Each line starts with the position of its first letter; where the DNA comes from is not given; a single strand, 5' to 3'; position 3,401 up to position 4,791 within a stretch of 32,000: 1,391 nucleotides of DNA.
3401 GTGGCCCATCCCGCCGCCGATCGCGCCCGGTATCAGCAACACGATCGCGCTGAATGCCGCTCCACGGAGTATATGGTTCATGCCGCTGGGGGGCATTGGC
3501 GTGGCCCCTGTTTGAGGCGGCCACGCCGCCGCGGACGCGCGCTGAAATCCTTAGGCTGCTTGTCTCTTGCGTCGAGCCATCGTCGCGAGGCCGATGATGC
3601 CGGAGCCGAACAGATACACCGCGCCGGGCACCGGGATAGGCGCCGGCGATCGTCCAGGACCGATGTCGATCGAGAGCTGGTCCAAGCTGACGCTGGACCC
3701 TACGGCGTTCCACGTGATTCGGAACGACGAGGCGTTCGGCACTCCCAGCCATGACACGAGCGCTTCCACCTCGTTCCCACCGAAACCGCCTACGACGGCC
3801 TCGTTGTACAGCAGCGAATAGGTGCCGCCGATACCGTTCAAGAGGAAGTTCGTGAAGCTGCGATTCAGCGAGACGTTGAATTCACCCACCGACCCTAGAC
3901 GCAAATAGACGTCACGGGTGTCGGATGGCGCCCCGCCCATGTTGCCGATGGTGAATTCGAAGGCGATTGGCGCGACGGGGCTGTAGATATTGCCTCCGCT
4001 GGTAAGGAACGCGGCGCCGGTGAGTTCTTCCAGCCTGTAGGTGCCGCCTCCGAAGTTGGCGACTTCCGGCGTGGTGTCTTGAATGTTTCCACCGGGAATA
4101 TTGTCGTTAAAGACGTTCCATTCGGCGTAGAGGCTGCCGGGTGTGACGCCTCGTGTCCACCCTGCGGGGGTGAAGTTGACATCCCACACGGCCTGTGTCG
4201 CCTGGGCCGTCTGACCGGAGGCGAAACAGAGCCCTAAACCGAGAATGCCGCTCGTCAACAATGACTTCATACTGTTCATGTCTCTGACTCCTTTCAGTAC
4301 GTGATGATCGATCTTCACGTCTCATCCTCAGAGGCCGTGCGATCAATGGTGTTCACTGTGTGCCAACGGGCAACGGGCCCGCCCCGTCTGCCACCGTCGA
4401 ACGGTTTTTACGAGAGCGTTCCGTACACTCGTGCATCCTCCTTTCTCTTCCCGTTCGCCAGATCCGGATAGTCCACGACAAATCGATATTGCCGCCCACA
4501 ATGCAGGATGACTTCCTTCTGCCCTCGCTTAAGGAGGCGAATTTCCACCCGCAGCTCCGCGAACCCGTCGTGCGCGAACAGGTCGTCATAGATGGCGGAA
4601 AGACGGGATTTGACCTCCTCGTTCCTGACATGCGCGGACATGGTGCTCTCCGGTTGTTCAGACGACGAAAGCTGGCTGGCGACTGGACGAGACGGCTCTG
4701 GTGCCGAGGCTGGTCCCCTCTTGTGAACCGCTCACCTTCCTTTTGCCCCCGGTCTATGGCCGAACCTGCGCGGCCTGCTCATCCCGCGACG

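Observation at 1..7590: Fur-box-fronted operon of TonB, secreted chelatase-fold protein, small protein, PEP-CTERM protein, TonB-dependent receptor and atypical regulator: candidate uncharacterised tetrapyrrole/metal capture system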

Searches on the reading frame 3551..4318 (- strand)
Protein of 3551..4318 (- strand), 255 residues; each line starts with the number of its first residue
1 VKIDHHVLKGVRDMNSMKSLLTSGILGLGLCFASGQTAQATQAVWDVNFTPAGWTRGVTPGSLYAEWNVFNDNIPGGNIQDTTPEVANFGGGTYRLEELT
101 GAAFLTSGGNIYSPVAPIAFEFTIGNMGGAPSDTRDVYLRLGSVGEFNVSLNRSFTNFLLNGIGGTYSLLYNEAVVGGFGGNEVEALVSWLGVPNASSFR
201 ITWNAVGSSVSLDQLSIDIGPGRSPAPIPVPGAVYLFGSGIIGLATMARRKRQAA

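Call 5: search_protein_families(library=pfam, proteins=[window:3551-4318:-], max_evalue=0.01)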
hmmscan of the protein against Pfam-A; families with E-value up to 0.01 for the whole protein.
window:3551-4318:- (255 aa): 0 families

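Call 6: search_protein_families(library=ncbifam, proteins=[window:3551-4318:-], max_evalue=0.01)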
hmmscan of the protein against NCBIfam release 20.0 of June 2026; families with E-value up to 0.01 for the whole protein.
window:3551-4318:- (255 aa): 3 families
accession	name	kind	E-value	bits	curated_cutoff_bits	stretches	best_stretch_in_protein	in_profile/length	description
TIGR03370.1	VPLPA-CTERM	domain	0.0014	18.6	25.35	1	228-252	1-25/25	VPLPA-CTERM sorting domain-containing protein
NF041927.1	Xrt_dep_XDP1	equivalog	0.0083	16.1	125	0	210-251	201-242/242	exosortase-dependent surface protein XDP1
NF041538.1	PEP_EDSA_1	subfamily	0.01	15.6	100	1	228-251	284-307/307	EDSAP-1 family PEP-CTERM protein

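Call 58: find_homologous_proteins(query=window:3551-4279:-, max_evalue=0.001)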
Query window:3551-4279:- (242 aa): 109 proteins with E <= 0.001 among 1459 candidates.
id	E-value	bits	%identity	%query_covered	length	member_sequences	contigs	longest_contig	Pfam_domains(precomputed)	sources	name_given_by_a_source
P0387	1.2e-147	508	94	100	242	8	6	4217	-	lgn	-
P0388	3.8e-144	497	92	100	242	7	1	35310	-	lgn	-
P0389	2.0e-136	471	88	100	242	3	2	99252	-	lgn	-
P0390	1.2e-135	469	88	100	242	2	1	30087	-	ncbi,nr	ncbi:MAG: hypothetical protein NNA23_09420 [Nitrospira sp.]|nr:hypothetical protein [Nitrospira sp.]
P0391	2.0e-134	465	86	100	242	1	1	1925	-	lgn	-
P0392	4.0e-110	385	70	100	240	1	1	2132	-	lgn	-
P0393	1.6e-103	364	69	100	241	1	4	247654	-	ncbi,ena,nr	ncbi:MAG: VPLPA-CTERM sorting domain-containing protein [Nitrospira sp.]|nr:VPLPA-CTERM sorting doma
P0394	1.7e-100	354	70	95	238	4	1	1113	-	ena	-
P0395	1.5e-97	344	68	100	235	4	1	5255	-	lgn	-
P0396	2.0e-97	344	63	100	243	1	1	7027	-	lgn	-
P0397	3.2e-97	343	65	100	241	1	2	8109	-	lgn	-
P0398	6.4e-97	342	65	95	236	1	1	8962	-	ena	-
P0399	1.2e-96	341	66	100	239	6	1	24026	-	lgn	-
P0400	2.9e-96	340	65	98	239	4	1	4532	-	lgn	-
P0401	1.7e-95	337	64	98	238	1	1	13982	-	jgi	jgi:hypothetical protein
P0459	6.9e-32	129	39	86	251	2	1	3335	PF07589.17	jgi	jgi:hypothetical protein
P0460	8.3e-32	129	40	85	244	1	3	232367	-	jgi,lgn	jgi:hypothetical protein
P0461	2.1e-31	127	38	73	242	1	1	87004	PF07589.17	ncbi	ncbi:MAG: PEP-CTERM sorting domain-containing protein [Aquabacterium sp.]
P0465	3.6e-28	117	37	89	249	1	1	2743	PF07589.17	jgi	jgi:PEP-CTERM motif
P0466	5.7e-28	116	40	93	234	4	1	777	PF07589.17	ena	-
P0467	8.7e-28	116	38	95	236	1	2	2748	PF07589.17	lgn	-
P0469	2.5e-26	111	40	83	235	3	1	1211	PF07589.17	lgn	-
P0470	1.4e-25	108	41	82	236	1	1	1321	PF07589.17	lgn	-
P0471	1.2e-24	105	37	98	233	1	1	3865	PF07589.17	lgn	-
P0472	2.5e-24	104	39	86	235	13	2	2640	PF07589.17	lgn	-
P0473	1.9e-23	101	39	82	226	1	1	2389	PF07589.17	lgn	-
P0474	1.0e-22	99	40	90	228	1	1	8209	PF07589.17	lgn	-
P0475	2.6e-22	98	38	82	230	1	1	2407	PF07589.17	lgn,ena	-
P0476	3.2e-22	97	37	83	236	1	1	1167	PF07589.17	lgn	-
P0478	3.7e-21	94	37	91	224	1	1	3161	PF07589.17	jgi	jgi:hypothetical protein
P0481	1.4e-20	92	37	83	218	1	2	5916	PF07589.17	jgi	jgi:hypothetical protein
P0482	2.9e-20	91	36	71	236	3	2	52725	PF07589.17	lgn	-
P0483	4.8e-20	90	34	81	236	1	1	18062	PF07589.17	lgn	-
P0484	8.9e-19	86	37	74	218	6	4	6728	PF07589.17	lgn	-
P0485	1.0e-18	86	37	83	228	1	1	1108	PF07589.17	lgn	-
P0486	1.1e-18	86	38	83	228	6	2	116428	PF07589.17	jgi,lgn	jgi:hypothetical protein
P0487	1.2e-18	86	38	83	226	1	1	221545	PF07589.17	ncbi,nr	ncbi:PEP-CTERM sorting domain-containing protein [Aquabacterium fontiphilum]|nr:PEP-CTERM sorting do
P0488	1.5e-18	85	35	74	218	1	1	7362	PF07589.17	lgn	-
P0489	1.2e-17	82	36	74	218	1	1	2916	PF07589.17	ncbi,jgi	-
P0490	1.3e-16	79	38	94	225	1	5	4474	PF07589.17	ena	-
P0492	5.6e-12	64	34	93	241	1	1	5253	PF07589.17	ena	-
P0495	1.3e-6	46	33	83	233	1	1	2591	PF07589.17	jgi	jgi:hypothetical protein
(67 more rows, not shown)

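Call 59: find_encoding_contigs(protein=P0487, flank=7000, max_places=1)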
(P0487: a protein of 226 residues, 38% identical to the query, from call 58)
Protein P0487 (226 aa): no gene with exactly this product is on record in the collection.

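Call 60: find_encoding_contigs(protein=P0460, flank=7000, max_places=1)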
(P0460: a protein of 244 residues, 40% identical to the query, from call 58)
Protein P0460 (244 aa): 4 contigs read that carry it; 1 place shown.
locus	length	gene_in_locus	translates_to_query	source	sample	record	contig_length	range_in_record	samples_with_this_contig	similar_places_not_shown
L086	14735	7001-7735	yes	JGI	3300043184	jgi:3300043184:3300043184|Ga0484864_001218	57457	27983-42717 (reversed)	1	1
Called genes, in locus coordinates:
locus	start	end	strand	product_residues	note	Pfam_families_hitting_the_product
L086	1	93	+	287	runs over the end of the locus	PF00551:Formyl_trans_N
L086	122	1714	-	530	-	PF00135:COesterase, PF20434:BD-FAE, PF07859:Abhydrolase_3, PF00135:COesterase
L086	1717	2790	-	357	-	PF00793:DAHP_synth_1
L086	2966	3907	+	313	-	-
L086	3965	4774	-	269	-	PF00106:adh_short, PF01370:Epimerase (weak), PF08659:KR, PF13561:adh_short_C2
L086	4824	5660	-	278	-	PF00106:adh_short, PF01370:Epimerase (weak), PF08659:KR, PF13561:adh_short_C2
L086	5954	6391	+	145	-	-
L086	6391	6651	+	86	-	-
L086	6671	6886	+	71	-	-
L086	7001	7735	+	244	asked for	-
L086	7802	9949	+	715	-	PF07715:Plug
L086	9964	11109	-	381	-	PF00355:Rieske, PF19112:VanA_C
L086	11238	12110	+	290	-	PF01040:UbiA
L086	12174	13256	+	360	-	PF07885:Ion_trans_2, PF02254:TrkA_N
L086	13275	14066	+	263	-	PF09955:DUF2189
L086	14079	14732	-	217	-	PF01891:CbiM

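Call 68: predict_structure(alignment_id=A3)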
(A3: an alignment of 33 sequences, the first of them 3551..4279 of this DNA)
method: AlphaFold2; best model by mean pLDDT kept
length: 242 residues; sequences in the alignment: 33
mean_pLDDT: 86.2   pTM: 0.75
mean pLDDT of the five models: 86.2, 85.7, 84.2, 82.6, 78.9
residues with pLDDT >= 90: 154; 70-90: 47; 50-70: 30; < 50: 11
segments of 3 or more residues with pLDDT < 50: 1-5, 23-27
pLDDT, mean of each block of 10 residues (from residue 1): 48 53 53 91 91 95 93 91 96 94 96 91 97 95 98 97 86 97 96 96 95 67 76 80 71
secondary structure, 60 per line:
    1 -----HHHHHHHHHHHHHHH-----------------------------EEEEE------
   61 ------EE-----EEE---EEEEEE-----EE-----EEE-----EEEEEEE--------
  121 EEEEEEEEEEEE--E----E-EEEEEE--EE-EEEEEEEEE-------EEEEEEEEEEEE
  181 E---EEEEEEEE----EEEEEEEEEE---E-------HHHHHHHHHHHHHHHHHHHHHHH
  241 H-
elements in order: H6-20 E50-54 E74-76 E80-85 E98-100 E106-112 E121-132 E142-147 E153-161 E169-181 E185-192 E197-206 H218-241

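Call 72: fold_search(model_id=the predicted structure, library=pdb)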
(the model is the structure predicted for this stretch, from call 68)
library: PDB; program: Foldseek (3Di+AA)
matches with E <= 10: 1386; with E <= 0.001: 0
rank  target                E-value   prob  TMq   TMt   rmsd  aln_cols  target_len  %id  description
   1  2wo1_A                1.7e-03  0.99  0.31  0.40   9.7       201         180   12  Crystal Structure of the EphA4 Ligand Binding Domain (released 2009-10-27)
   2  1rj7_A                2.8e-03  0.96  0.26  0.40  12.1       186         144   13  Crystal structure of EDA-A1 (released 2003-12-09)
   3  1rj7_L                4.1e-03  0.96  0.27  0.41  11.6       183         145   12  Crystal structure of EDA-A1 (released 2003-12-09)
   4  1rj7_I                6.3e-03  0.92  0.26  0.40  12.1       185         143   11  Crystal structure of EDA-A1 (released 2003-12-09)
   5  2wo1_B                8.7e-03  0.99  0.29  0.38   7.0       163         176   12  Crystal Structure of the EphA4 Ligand Binding Domain (released 2009-10-27)
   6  3abz_C                1.1e-02  0.82  0.23  0.09  10.2       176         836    8  Crystal structure of Se-Met labeled Beta-glucosidase from Kluyveromyces marxianus (released 2010-08-11)
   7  1uun_A                1.1e-02  0.18  0.15  0.18  24.1       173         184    7  Main porin from Mycobacterium smegmatis (MspA) (released 2004-02-26)
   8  8trv_B                1.3e-02  0.82  0.27  0.23   8.9       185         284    9  Structure of the EphA2 LBDCRD bound to FabS1C_C1 (released 2024-07-17)
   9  7ofv_A                1.8e-02  0.92  0.31  0.39  11.5       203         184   11  NMR-guided design of potent and selective EphA4 agonistic ligands (released 2021-08-11)
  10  1tf4_A                1.8e-02  0.12  0.14  0.07  20.0       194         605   11  ENDO/EXOCELLULASE FROM THERMOMONOSPORA (released 1997-09-04)
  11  9cy8_A                2.1e-02  0.80  0.28  0.36   8.3       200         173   10  Constrained b-hairpins targeting the EphA4 ligand binding domain (released 2024-12-25)
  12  5jr2_C                2.6e-02  0.80  0.29  0.37   9.2       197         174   12  Crystal structure of the EphA4 LBD in complex with APYd3 peptide inhibitor (released 2016-07-06)
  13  5jr2_D                2.6e-02  0.77  0.28  0.37   8.7       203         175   10  Crystal structure of the EphA4 LBD in complex with APYd3 peptide inhibitor (released 2016-07-06)
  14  3abz_D                2.6e-02  0.69  0.22  0.08  10.6       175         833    9  Crystal structure of Se-Met labeled Beta-glucosidase from Kluyveromyces marxianus (released 2010-08-11)
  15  6njz_A                2.6e-02  0.51  0.25  0.31  13.3       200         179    6  EphA2 LBD in complex with YSA-GSGSK-bio peptide (released 2019-05-01)
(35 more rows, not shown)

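Call 79: search_protein_families(library=ncbifam, proteins=[L086:7802-9949:+], max_evalue=1e-10)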
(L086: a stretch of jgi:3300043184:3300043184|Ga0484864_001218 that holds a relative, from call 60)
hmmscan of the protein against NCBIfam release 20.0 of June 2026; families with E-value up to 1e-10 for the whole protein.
L086:7802-9949:+ (715 aa): 5 families
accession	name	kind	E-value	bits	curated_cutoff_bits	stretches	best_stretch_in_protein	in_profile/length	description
TIGR01785.1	TonB-hemin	subfamily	3.1e-68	230.8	316.85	1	38-714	2-676/677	TonB-dependent heme/hemoglobin receptor family protein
TIGR01786.1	TonB-hemlactrns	subfamily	7.4e-53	179.9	323.75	1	57-713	23-717/719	TonB-dependent hemoglobin/transferrin/lactoferrin family receptor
TIGR01779.1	TonB-B12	equivalog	8.4e-16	57.6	599.7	1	16-288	7-272/614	TonB-dependent vitamin B12 receptor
TIGR01783.1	TonB-siderophor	subfamily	1.3e-15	57.1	223.5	0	63-188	10-133/649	TonB-dependent siderophore receptor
TIGR01776.1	TonB-tbp-lbp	subfamily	1.4e-15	56.4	468.8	1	82-189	97-215/946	lactoferrin/transferrin family TonB-dependent receptor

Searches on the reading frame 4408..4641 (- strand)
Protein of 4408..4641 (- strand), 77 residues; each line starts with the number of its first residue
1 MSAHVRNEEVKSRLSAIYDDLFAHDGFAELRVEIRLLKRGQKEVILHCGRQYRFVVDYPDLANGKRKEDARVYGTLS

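Call 5: search_protein_families(library=pfam, proteins=[window:4408-4641:-], max_evalue=0.01)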
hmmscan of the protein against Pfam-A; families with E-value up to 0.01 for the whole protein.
window:4408-4641:- (77 aa): 0 families

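Call 6: search_protein_families(library=ncbifam, proteins=[window:4408-4641:-], max_evalue=0.01)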
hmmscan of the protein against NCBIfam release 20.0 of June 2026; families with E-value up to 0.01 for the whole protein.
window:4408-4641:- (77 aa): 0 families
